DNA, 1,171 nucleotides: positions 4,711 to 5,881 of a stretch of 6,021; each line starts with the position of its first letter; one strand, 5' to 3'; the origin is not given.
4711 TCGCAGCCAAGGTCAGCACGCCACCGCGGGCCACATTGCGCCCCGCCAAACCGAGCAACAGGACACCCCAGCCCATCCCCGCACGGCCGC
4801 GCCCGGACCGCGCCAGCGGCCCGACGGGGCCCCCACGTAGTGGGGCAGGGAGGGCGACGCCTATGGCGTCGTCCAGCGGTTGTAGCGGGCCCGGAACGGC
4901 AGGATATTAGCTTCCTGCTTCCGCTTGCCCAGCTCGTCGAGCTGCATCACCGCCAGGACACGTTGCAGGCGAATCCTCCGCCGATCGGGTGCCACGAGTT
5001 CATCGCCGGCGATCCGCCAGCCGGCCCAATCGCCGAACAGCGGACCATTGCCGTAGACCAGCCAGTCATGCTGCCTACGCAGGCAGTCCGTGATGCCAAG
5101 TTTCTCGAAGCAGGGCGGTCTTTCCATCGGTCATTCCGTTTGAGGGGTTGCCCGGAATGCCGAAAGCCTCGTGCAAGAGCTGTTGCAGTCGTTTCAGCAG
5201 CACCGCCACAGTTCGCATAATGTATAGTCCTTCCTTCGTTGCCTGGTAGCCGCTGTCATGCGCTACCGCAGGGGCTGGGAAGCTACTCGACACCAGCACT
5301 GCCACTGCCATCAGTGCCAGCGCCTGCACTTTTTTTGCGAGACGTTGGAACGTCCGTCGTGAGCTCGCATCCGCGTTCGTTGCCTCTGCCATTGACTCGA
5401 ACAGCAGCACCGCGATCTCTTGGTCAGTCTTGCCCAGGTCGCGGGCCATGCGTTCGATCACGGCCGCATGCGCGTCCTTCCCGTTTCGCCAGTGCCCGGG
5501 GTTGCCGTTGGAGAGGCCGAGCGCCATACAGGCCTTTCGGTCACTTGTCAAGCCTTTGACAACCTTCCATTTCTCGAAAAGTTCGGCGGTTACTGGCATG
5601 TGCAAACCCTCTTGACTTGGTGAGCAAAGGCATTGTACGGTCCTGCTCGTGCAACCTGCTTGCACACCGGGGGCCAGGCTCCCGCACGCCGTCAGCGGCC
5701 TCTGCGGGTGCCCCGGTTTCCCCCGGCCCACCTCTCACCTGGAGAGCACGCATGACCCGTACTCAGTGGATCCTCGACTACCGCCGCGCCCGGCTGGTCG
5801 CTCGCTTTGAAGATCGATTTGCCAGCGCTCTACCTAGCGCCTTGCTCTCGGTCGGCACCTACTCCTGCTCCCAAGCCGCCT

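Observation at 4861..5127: Candidate phage-encoded Xer activation factor (XafT/DUF3653-like) next to the XerD-arm-less attP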

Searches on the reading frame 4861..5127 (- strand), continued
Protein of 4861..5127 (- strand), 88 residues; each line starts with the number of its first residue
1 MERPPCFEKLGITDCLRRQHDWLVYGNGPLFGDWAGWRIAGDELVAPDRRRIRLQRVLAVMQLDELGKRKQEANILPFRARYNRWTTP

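Call 73: fold_search(model_id=the predicted structure, library=pdb)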
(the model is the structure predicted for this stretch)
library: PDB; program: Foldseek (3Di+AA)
matches with E <= 10: 63; with E <= 0.001: 0
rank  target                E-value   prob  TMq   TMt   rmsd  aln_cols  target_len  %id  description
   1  4mmg_A                1.0e+00  0.13  0.16  0.16   9.2        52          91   21  crystal structure of YafQ mutant H87Q from E.coli (released 2014-06-25)
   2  4mmg_B                1.1e+00  0.12  0.16  0.16   9.2        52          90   21  crystal structure of YafQ mutant H87Q from E.coli (released 2014-06-25)
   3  1z8m_MODEL_1_A        1.8e+00  0.07  0.16  0.16   8.8        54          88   22  Solution structure of the conserved hypothtical protein HP0894 from Helicobacter pylori (released 2005-11-01)
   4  6c1y_A                2.2e+00  0.12  0.24  0.29   6.8        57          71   19  mbd of human mecp2 in complex with methylated DNA (released 2018-02-14)
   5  1ni0_C                2.2e+00  0.08  0.15  0.09   8.8        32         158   19  Structure of the Y94F mutant of the restriction endonuclease PvuII (released 2003-02-04)
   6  9gbg                  3.1e+00  0.25  0.24  0.08   1.4        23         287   13  Putative Phage Recombinase UvsX (released 2026-02-18)
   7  5bt2_A                3.1e+00  0.10  0.24  0.28   6.4        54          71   20  MeCP2 MBD domain (A140V) in complex with methylated DNA (released 2016-08-17)
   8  6ogj_A                3.1e+00  0.09  0.23  0.25   6.8        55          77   18  MeCP2 MBD in complex with DNA (released 2019-05-01)
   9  6ogk_A                3.3e+00  0.09  0.24  0.27   6.7        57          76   19  MeCP2 MBD in complex with DNA (released 2019-05-01)
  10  3vyq_A                3.3e+00  0.07  0.15  0.19   9.1        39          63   26  Crystal structure of the methyl CpG Binding Domain of MBD4 in complex with the 5mCG/TG sequence in space group P1 (released 2013-01-16)
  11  2eep                  3.6e+00  0.16  0.29  0.05   4.4        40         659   30  Prolyl Tripeptidyl Aminopeptidase Complexed with an Inhibitor (released 2008-02-19)
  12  3quw                  3.6e+00  0.03  0.10  0.07  10.0        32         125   12  Crystal structure of yeast Mmf1 (released 2011-06-08)
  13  1qk9_MODEL_1_A        3.8e+00  0.08  0.24  0.23   7.3        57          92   19  The solution structure of the domain from MeCP2 that binds to methylated DNA (released 1999-10-08)
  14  4mmj                  3.8e+00  0.06  0.17  0.16   9.2        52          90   19  crystal structure of YafQ from E.coli strain BL21(DE3) (released 2014-06-25)
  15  4mct_D                3.8e+00  0.06  0.18  0.17   5.8        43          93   21  P. vulgaris HIGBA structure, crystal form 1 (released 2013-12-11)
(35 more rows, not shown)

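Call 74: fold_search(model_id=the predicted structure, library=viral)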
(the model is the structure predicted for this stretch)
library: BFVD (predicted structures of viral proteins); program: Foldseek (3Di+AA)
matches with E <= 10: 177; with E <= 0.001: 1
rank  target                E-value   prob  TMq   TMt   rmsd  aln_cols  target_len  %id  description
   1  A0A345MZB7            2.6e-05  1.00  0.62  0.57   5.7        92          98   32  (no name in the UniProt tables at hand)
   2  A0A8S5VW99            1.0e-01  0.63  0.28  0.20  14.5        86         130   16  (no name in the UniProt tables at hand)
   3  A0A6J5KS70            2.8e-01  0.38  0.31  0.20  14.8       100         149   18  Uncharacterized protein [uncultured Caudovirales phage]
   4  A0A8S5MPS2            7.2e-01  0.63  0.30  0.05   5.9        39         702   10  DNA POLYMERASE [Podoviridae sp. ctUS21]
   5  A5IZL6                1.1e+00  0.21  0.29  0.24   3.7        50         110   18  CCHC-type domain-containing protein [Spodoptera litura granulovirus]
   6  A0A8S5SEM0            1.3e+00  0.25  0.24  0.24   4.4        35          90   14  Uncharacterized protein [Myoviridae sp. ct8mY9]
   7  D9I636                1.3e+00  0.08  0.18  0.18  11.3        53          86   11  Uncharacterized protein [Acinetobacter phage 133]
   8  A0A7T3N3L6            2.0e+00  0.03  0.15  0.06  10.6        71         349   14  (no name in the UniProt tables at hand)
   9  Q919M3                2.1e+00  0.30  0.41  0.11  13.0        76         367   16  CUN054 putative alk-exo DNA processing exonuclease, similar to AcMNPV ORF133 [Culex nigripalpus nucleopolyhedrovirus (isolate Florida/1997)]
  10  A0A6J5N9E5            2.1e+00  0.12  0.27  0.32  11.0        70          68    8  Uncharacterized protein [uncultured Caudovirales phage]
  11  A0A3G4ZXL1            2.1e+00  0.06  0.18  0.18  11.1        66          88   17  RING-type domain-containing protein [Edafosvirus sp.]
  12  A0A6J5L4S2            2.2e+00  0.07  0.18  0.20   7.2        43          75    9  HicA-like toxin [uncultured Caudovirales phage]
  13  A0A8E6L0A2            2.2e+00  0.06  0.18  0.10   9.2        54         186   15  (no name in the UniProt tables at hand)
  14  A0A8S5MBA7            2.6e+00  0.28  0.29  0.04   5.9        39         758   10  DNA POLYMERASE [Podoviridae sp. ct53O25]
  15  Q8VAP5                2.6e+00  0.14  0.36  0.37  16.2        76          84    9  Wsv356 [White spot syndrome virus (isolate Shrimp/China/Tongan/1996)]
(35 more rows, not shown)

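Call 76: find_related_loci(query=A1, collection=viral_contigs, flank=8000)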
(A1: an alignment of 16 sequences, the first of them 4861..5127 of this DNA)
Query A1 (88 aa) in viral_contigs; peptide patterns used: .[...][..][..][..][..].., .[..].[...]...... (x = any residue, [..] = any of these).
18 stretches matched a pattern; 3 encode a relative of the query (tblastn E <= 1e-3); 3 distinct loci.
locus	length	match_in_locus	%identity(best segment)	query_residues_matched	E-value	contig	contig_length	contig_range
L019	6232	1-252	60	1-81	1e-30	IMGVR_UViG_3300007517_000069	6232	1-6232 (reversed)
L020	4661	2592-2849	38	4-88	4e-18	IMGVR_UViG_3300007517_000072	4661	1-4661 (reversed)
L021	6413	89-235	49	1-47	1e-10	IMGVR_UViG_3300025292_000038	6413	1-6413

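Call 78: find_related_loci(query=A3, collection=viral_contigs, flank=8000)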
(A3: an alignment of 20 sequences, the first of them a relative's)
Query A3 (103 aa) in viral_contigs; peptide patterns used: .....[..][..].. (x = any residue, [..] = any of these).
90 stretches matched a pattern; 65 encode a relative of the query (tblastn E <= 1e-3); 65 distinct loci.
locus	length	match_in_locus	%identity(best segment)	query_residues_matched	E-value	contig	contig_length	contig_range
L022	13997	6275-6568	64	1-103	4e-39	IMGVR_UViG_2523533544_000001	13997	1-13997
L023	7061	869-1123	58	1-85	4e-25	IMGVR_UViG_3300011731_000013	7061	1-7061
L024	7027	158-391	58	9-85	2e-23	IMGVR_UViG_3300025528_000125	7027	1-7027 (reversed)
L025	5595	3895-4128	58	9-85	2e-23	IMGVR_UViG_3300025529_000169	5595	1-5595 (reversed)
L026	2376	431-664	58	9-85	2e-23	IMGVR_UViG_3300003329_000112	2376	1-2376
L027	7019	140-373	58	9-85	2e-23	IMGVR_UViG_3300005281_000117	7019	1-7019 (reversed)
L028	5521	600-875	52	9-98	7e-23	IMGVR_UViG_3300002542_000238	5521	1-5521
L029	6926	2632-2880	56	3-85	2e-22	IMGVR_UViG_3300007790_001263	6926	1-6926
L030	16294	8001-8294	48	3-93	5e-22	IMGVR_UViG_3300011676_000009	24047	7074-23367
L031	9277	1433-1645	56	3-73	1e-21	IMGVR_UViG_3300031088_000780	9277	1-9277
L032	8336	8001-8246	54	3-84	1e-21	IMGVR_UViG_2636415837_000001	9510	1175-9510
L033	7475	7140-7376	56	3-81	2e-21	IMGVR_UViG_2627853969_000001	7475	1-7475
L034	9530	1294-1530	55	3-81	1e-21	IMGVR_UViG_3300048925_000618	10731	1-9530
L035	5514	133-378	53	3-84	3e-21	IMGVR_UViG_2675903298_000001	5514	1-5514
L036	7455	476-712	56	3-81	3e-21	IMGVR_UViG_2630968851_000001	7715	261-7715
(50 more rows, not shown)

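Call 101: search_protein_families(library=ncbifam, proteins=[window:4861-5127:-], max_evalue=0.1)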
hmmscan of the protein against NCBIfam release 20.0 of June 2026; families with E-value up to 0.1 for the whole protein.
window:4861-5127:- (88 aa): 0 families

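Call 104: search_protein_families(library=ncbifam, alignment_id=A2, max_evalue=0.01)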
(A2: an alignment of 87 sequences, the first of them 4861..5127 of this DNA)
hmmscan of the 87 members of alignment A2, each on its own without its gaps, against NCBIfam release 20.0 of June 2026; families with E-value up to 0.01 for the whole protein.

A. member 1, window:4861-5127:- (88 aa): 0 families

B. families by the number of members that match (of 87 scanned): 1 family
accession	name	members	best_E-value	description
NF040522.1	VC1465_fam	62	6.3e-08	VC1465 family Xer recombination activation factor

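Call 106: search_protein_families(library=ncbifam, alignment_id=A1, max_evalue=1)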
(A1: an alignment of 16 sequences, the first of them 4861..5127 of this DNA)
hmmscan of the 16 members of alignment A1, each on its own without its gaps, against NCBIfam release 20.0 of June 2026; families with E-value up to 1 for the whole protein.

A. member 1, window:4861-5127:- (88 aa): 1 family
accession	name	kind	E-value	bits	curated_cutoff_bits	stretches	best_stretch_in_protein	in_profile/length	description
NF040522.1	VC1465_fam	subfamily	0.11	12.6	70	1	33-54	57-78/111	VC1465 family Xer recombination activation factor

B. families by the number of members that match (of 16 scanned): 3 families
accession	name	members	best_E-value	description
NF040522.1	VC1465_fam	15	0.00093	VC1465 family Xer recombination activation factor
NF038145.1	Hvo_1808_fam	1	0.071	Hvo_1808 family surface protein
NF007775.0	PRK10463.1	1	0.24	hydrogenase nickel incorporation protein HypB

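Call 107: search_protein_families(library=ncbifam, proteins=[P0016, P0045, P0057], max_evalue=1)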
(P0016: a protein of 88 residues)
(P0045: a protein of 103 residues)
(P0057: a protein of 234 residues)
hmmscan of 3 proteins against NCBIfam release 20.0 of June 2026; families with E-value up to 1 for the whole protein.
P0016 (88 aa): 1 family
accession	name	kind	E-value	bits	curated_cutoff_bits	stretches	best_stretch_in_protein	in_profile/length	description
NF040522.1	VC1465_fam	subfamily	0.087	12.9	70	1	33-54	57-78/111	VC1465 family Xer recombination activation factor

P0045 (103 aa): 1 family
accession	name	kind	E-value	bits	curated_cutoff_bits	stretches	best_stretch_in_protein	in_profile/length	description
NF040522.1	VC1465_fam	subfamily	5.4e-05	23.2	70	1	21-86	39-105/111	VC1465 family Xer recombination activation factor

P0057 (234 aa): 1 family
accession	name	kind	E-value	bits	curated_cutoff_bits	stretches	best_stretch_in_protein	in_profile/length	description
NF040522.1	VC1465_fam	subfamily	0.00017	21.6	70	1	155-202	39-87/111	VC1465 family Xer recombination activation factor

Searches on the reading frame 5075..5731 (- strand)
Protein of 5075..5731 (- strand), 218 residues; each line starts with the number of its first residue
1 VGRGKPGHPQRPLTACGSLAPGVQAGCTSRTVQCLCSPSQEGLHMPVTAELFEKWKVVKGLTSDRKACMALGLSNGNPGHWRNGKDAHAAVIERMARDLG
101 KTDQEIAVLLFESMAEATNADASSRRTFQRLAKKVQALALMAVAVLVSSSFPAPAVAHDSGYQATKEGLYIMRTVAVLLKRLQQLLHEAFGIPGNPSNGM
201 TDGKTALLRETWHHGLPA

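Call 4: search_protein_families(library=pfam, proteins=[window:5075-5731:-], max_evalue=1)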
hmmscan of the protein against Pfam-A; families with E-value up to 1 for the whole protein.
window:5075-5731:- (218 aa): 2 families
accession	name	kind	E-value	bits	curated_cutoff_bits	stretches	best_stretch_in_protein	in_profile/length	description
PF05105.17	Phage_holin_4_1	-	0.023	15.2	22.2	1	112-152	28-68/116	Bacteriophage holin family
PF06574.18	FAD_syn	-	0.08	13.2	27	1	88-151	22-85/158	FAD synthetase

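Call 5: search_protein_families(library=phrogs, proteins=[window:5075-5731:-], max_evalue=0.01)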
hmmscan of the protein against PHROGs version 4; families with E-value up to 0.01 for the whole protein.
window:5075-5731:- (218 aa): 4 families
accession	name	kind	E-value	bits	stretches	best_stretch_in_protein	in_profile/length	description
phrog_638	-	transcription regulation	9.5e-12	46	1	48-179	4-136/145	transcriptional regulator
phrog_34897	-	unknown function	2.8e-09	37.7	1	47-157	3-109/279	-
phrog_6176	-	unknown function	0.0024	19.3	1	63-157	41-134/151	-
phrog_4441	-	DNA, RNA and nucleotide metabolism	0.0051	18.1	1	45-134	2-88/98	HTH DNA binding protein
